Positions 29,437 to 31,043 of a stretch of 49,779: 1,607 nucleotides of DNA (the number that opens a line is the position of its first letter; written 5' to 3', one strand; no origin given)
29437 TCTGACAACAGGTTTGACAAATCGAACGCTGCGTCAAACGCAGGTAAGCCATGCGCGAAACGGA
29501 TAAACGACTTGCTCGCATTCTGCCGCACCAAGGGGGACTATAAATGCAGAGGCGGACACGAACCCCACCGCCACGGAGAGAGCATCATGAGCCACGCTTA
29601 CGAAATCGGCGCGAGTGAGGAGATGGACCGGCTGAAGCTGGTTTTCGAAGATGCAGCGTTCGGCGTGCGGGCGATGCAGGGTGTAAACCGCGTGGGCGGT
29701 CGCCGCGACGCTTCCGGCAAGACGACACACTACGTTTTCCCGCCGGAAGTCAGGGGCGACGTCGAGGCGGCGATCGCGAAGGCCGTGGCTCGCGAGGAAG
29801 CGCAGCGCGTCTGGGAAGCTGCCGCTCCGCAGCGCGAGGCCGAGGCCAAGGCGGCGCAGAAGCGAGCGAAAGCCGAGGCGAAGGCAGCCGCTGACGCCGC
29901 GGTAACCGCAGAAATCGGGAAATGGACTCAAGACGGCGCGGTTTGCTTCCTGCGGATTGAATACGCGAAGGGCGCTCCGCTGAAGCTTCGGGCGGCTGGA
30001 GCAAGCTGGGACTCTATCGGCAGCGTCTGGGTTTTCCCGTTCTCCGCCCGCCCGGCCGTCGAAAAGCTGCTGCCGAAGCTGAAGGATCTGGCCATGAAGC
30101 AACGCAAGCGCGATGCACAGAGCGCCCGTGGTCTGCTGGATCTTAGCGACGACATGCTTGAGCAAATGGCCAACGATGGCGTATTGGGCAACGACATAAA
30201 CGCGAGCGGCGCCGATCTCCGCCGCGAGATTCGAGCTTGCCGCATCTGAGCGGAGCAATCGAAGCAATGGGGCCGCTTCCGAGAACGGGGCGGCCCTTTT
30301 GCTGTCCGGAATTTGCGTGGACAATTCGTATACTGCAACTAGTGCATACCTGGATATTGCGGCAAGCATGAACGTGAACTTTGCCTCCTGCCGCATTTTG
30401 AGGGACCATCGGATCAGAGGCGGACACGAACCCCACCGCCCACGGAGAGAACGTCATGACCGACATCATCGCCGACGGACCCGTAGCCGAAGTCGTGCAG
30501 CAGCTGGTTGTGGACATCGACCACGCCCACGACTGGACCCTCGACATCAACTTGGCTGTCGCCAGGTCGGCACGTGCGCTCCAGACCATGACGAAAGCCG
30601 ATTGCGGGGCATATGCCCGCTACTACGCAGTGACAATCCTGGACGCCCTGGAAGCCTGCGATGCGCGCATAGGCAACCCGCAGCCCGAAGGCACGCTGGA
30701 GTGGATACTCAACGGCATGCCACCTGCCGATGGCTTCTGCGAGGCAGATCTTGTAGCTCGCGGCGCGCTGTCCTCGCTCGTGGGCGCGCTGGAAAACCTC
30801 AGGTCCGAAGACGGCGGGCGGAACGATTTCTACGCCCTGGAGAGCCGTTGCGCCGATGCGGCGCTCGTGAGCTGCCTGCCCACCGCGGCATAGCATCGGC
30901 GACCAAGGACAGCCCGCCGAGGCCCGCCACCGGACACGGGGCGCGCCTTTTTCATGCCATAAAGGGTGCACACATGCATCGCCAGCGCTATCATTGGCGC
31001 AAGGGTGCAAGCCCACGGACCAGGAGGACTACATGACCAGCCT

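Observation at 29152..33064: Six-gene island transcribed antisense inside the head-morphogenesis module, between terL and gpW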

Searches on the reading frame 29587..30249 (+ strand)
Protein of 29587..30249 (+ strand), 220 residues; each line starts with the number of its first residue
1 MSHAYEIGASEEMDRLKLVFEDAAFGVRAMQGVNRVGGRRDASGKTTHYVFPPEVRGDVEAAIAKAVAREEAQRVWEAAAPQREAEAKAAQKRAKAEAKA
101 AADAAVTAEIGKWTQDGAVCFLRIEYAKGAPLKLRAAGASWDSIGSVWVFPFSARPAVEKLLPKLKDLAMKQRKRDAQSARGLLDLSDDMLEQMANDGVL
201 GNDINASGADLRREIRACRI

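Call 4: search_protein_families(library=pfam, max_evalue=1, proteins=[window:29587-30249:+])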
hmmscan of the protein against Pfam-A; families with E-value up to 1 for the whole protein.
window:29587-30249:+ (220 aa): 2 families
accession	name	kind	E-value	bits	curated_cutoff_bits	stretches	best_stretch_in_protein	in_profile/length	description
PF08448.16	PAS_4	-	0.0031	18.2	23.1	1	39-81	32-74/110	PAS fold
PF19498.4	DUF6033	-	0.048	13.9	25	1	66-101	115-158/205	Protein of unknown function (DUF6033)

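Call 5: search_protein_families(library=phrogs, max_evalue=0.1, proteins=[window:29587-30249:+])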
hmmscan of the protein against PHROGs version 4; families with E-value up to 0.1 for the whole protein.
window:29587-30249:+ (220 aa): 0 families

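Call 6: search_protein_families(library=padloc, max_evalue=0.1, proteins=[window:29587-30249:+])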
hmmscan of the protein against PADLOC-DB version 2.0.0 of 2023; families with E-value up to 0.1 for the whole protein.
window:29587-30249:+ (220 aa): 0 families

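Call 7: search_protein_families(library=ncbifam, max_evalue=0.1, proteins=[window:29587-30249:+])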
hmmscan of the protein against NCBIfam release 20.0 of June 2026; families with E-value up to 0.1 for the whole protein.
window:29587-30249:+ (220 aa): 2 families
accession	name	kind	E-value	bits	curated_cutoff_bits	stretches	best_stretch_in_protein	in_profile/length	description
NF011513.0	PRK14952.1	equivalog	0.0011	18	737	0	137-196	261-319/596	DNA polymerase III subunits gamma/tau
NF003954.0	PRK05452.1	equivalog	0.052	12.4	711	1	11-151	328-462/479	anaerobic nitric oxide reductase flavorubredoxin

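Call 35: find_encoding_contigs(protein=window:29587-30249:+, flank=10000, max_places=10)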
Protein window:29587-30249:+ (220 aa): 1 contig read that carries it; 1 place shown.
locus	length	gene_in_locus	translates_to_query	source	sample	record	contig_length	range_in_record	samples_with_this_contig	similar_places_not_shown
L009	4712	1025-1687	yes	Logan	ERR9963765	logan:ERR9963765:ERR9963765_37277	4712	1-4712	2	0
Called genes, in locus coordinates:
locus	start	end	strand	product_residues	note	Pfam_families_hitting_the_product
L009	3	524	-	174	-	?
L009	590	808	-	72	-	-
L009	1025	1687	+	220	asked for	-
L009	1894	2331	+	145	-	-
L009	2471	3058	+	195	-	-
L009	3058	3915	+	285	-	PF21448:DNMK (faint)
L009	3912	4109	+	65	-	-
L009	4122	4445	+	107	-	-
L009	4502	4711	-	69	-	?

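Call 36: find_homologous_proteins(query=window:29587-30249:+, max_evalue=0.001)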
Query window:29587-30249:+ (220 aa): 2 proteins with E <= 0.001 among 8000 candidates.
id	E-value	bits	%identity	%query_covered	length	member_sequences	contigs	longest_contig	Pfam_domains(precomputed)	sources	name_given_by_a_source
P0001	2.9e-135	467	100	100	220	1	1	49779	-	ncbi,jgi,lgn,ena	jgi:hypothetical protein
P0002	1.2e-22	99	42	78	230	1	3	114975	-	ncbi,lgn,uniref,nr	ncbi:conserved protein of unknown function (plasmid) [Rhodovastum atsumiense]|uniref:Uncharacterized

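Call 60: search_protein_families(library=pfam, max_evalue=0.01, proteins=[P0002])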
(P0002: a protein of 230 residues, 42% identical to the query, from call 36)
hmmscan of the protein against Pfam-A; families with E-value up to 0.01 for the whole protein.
P0002 (230 aa): 0 families

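Call 68: search_protein_families(library=pfam, max_evalue=10, proteins=[window:29587-30249:+, P0002])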
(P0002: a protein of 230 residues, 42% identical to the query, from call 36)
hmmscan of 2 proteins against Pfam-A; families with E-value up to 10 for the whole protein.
window:29587-30249:+ (220 aa): 2 families
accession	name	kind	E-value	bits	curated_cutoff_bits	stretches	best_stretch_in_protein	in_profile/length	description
PF08448.16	PAS_4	-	0.0031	18.2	23.1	1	39-81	32-74/110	PAS fold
PF19498.4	DUF6033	-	0.048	13.9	25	1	66-101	115-158/205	Protein of unknown function (DUF6033)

P0002 (230 aa): 1 family
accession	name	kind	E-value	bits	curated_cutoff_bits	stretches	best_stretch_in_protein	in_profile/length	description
PF18974.5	DUF5710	-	0.031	14.4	26.5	1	143-158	16-31/44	Domain of unknown function (DUF5710)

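Call 76: search_solved_structures(query=A6, max_evalue=1)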
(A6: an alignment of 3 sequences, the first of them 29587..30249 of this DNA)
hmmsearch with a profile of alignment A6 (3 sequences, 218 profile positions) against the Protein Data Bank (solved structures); distinct sequences matched with E-value up to 1: 2.
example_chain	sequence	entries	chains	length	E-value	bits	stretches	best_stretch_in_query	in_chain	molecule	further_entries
5zko_G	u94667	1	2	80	0.2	14.7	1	74-126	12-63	CREB-regulated transcription coactivator 2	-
9urz_D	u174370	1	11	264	0.69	12.9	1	45-105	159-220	Prohibitin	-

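Call 79: find_related_loci(query=A6, collection=viral_contigs, flank=8000)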
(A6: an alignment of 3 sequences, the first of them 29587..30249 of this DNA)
Query A6 (220 aa) in viral_contigs; peptide patterns used: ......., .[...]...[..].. (x = any residue, [..] = any of these).
48 stretches matched a pattern; 1 encode a relative of the query (tblastn E <= 1e-3); 1 distinct loci.
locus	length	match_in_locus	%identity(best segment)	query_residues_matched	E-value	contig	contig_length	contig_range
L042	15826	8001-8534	42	1-171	8e-27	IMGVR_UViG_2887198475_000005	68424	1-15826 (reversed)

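Call 98: predict_structure(alignment_id=A8)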
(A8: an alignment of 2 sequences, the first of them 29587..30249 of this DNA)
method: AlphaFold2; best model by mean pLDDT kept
length: 220 residues; sequences in the alignment: 2
mean_pLDDT: 67.5   pTM: 0.36
mean pLDDT of the five models: 67.5, 64.0, 63.6, 63.2, 57.5
residues with pLDDT >= 90: 0; 70-90: 104; 50-70: 110; < 50: 6
segments of 3 or more residues with pLDDT < 50: none
pLDDT, mean of each block of 10 residues (from residue 1): 64 66 71 66 67 74 80 76 76 74 57 55 58 76 71 75 69 61 70 66 55 57
secondary structure, 60 per line:
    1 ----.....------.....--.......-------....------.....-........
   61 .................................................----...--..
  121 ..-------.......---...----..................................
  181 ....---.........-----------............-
elements in order: E5-9 E16-20 H23-29 E37-40 E47-51 H53-109 E114-116 E119-122 H130-136 E140-142 E147-151 H152-184 H188-196 H208-219

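Call 102: fold_search(model_id=the predicted structure, library=pdb)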
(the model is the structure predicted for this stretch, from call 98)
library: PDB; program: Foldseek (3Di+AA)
matches with E <= 10: 317; with E <= 0.001: 0
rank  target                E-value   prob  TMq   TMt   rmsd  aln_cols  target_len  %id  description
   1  3mah                  2.0e-01  0.99  0.21  0.32   2.7        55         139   16  A putative c-terminal regulatory domain of aspartate kinase from porphyromonas gingivalis w83. (released 2010-04-14)
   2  2cdq_A                3.7e-01  0.95  0.21  0.10   3.0        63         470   16  Crystal structure of Arabidopsis thaliana aspartate kinase complexed with lysine and S- adenosylmethionine (released 2006-05-30)
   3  3c1n_C                4.4e-01  0.33  0.18  0.09  35.2       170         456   11  Crystal Structure of Allosteric Inhibition Threonine-sensitive Aspartokinase from Methanococcus jannaschii with L-thre (released 2008-03-25)
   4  6i6o_A                6.5e-01  0.25  0.15  0.28   7.7        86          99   17  Circular permutant of ribosomal protein S6, swap helix 2, L75A mutant (released 2019-11-27)
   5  1wbd_B                6.9e-01  0.15  0.13  0.05  12.7        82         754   15  Crystal structure of E. coli DNA mismatch repair enzyme MutS, E38Q mutant, in complex with a G.T mismatch (released 2006-01-18)
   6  6i6o_D                7.3e-01  0.21  0.14  0.26   8.3        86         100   19  Circular permutant of ribosomal protein S6, swap helix 2, L75A mutant (released 2019-11-27)
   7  8yqu_C                7.8e-01  0.18  0.15  0.11   7.4        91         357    8  African swine fever virus RNA Polymerase-M1249L complex1 (released 2024-11-06)
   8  4peo_A                8.2e-01  0.38  0.20  0.37   6.9        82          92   13  Crystal structure of a hypothetical protein from Staphylococcus aureus. (released 2015-05-06)
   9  1e3m_B                8.2e-01  0.15  0.13  0.05  12.1        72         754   15  The crystal structure of E. coli MutS binding to DNA with a G:T mismatch (released 2000-11-01)
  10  4qjv_D                8.7e-01  0.66  0.25  0.49   4.3        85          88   20  The X-ray crystal structure of Rpo3/Rpo11 heterodimer of euryarchaeal RNA polymerase from Thermococcus kodakarensis (released 2014-10-08)
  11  8yqt_C                8.7e-01  0.28  0.18  0.12   6.4        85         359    7  African swine fever virus RNA Polymerase-M1249L complex2 (released 2024-11-06)
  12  1e3m_A                9.2e-01  0.13  0.12  0.04  13.3        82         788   13  The crystal structure of E. coli MutS binding to DNA with a G:T mismatch (released 2000-11-01)
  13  6sga_FS               9.7e-01  0.41  0.20  0.17   5.8        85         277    6  Body domain of the mt-SSU assemblosome from Trypanosoma brucei (released 2019-09-18)
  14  9vnd_E                9.7e-01  0.28  0.15  0.41   5.6        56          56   18  Structure of the Bacteroides fragilis NCTC9343 T6SS Hcp2-Hcp3 Heterohexamer in Complex with the Effector Bte1 (released 2026-01-21)
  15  1k3e_A                9.7e-01  0.21  0.19  0.26   6.7       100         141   10  Type III secretion chaperone CesT (released 2001-11-28)
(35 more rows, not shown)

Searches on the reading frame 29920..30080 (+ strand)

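Call 68: search_protein_families(library=pfam, max_evalue=10, proteins=[window:29920-30080:+])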
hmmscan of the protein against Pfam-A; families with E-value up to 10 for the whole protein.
window:29920-30080:+ (53 aa): 1 family
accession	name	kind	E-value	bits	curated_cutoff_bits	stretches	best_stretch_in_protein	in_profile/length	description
PF09112.15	N-glycanase_N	-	0.23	11.6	22.4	1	21-41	50-70/177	Peptide-N-glycosidase F, N terminal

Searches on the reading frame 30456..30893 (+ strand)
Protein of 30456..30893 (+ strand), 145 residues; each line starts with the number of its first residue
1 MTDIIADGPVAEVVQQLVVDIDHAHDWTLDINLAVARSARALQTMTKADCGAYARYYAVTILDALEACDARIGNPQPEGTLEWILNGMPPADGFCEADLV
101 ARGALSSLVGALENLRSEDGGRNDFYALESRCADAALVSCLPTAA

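Call 4: search_protein_families(library=pfam, max_evalue=1, proteins=[window:30456-30893:+])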
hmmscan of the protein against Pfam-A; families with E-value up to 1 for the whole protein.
window:30456-30893:+ (145 aa): 0 families

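Call 5: search_protein_families(library=phrogs, max_evalue=0.1, proteins=[window:30456-30893:+])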
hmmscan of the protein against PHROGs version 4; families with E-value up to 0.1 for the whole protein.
window:30456-30893:+ (145 aa): 0 families

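Call 6: search_protein_families(library=padloc, max_evalue=0.1, proteins=[window:30456-30893:+])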
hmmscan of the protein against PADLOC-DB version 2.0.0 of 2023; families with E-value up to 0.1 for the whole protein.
window:30456-30893:+ (145 aa): 0 families

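Call 7: search_protein_families(library=ncbifam, max_evalue=0.1, proteins=[window:30456-30893:+])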
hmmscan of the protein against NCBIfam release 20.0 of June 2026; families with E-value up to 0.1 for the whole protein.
window:30456-30893:+ (145 aa): 1 family
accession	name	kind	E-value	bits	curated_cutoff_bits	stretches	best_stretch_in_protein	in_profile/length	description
NF004204.0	PRK05653.2-5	subfamily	0.038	13.4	352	1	18-72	63-116/226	3-oxoacyl-ACP reductase FabG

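Call 59: search_protein_representatives(protein=window:30456-30893:+)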
Query: 145 residues. Proteins with E-value up to 0.001 (for the whole library): 3; up to 1e-10: 1; up to 1e-30: 1. The best 3 are listed.
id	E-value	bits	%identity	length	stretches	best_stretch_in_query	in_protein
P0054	9.5e-91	317.5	100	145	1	1-145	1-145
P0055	4.5e-06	43.1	30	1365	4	69-135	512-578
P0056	5.7e-05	39.5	38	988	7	63-114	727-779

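Call 60: search_protein_families(library=pfam, max_evalue=0.01, proteins=[P0055, P0056])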
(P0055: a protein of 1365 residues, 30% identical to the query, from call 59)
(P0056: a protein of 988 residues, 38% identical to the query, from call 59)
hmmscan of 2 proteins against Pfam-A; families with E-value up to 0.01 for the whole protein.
P0055 (1365 aa): 4 families
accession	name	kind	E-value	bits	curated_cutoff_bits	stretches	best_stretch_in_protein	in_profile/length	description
PF16640.11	Big_3_5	-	1.2e-153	500.6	35.5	8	892-975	1-81/88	Bacterial Ig-like domain (group 3)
PF13517.12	FG-GAP_3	-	6.5e-40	136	26.9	5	95-159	1-61/61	FG-GAP-like repeat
PF01839.29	FG-GAP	-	2.5e-18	66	22.1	4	90-111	4-32/37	FG-GAP repeat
PF09394.16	Inhibitor_I42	-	0.00012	22.7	27.2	0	1094-1168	13-80/91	Chagasin family peptidase inhibitor I42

P0056 (988 aa): 8 families
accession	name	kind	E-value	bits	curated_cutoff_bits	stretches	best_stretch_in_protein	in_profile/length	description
PF13927.12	Ig_3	-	3.5e-29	101.5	30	0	799-849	2-49/78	Immunoglobulin domain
PF00801.26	PKD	-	3.9e-19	68.9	23.5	0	290-346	16-75/80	PKD domain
PF06832.18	BiPBP_C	-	6.3e-15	55.3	26.8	0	733-775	37-79/90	Penicillin-Binding Protein C-terminus Family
PF18911.6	PKD_4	-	2.7e-14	53.4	27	0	549-610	16-78/85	PKD domain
PF07679.22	I-set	-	2.8e-09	37.4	23.7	0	636-693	13-69/90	Immunoglobulin I-set domain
PF16820.11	PKD_3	-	5.1e-05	23.5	26.3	0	304-338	34-68/68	PKD-like domain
PF00963.24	Cohesin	-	0.00018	22.2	24.1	0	891-922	2-34/139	Cohesin domain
PF23616.1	Ig_GEX2_N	-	0.0015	19.1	27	0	551-610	43-101/105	GEX2 N-terminal Ig-like domain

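Call 77: search_solved_structures(query=window:30456-30893:+, max_evalue=1)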
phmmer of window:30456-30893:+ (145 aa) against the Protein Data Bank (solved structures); distinct sequences matched with E-value up to 1: 0.
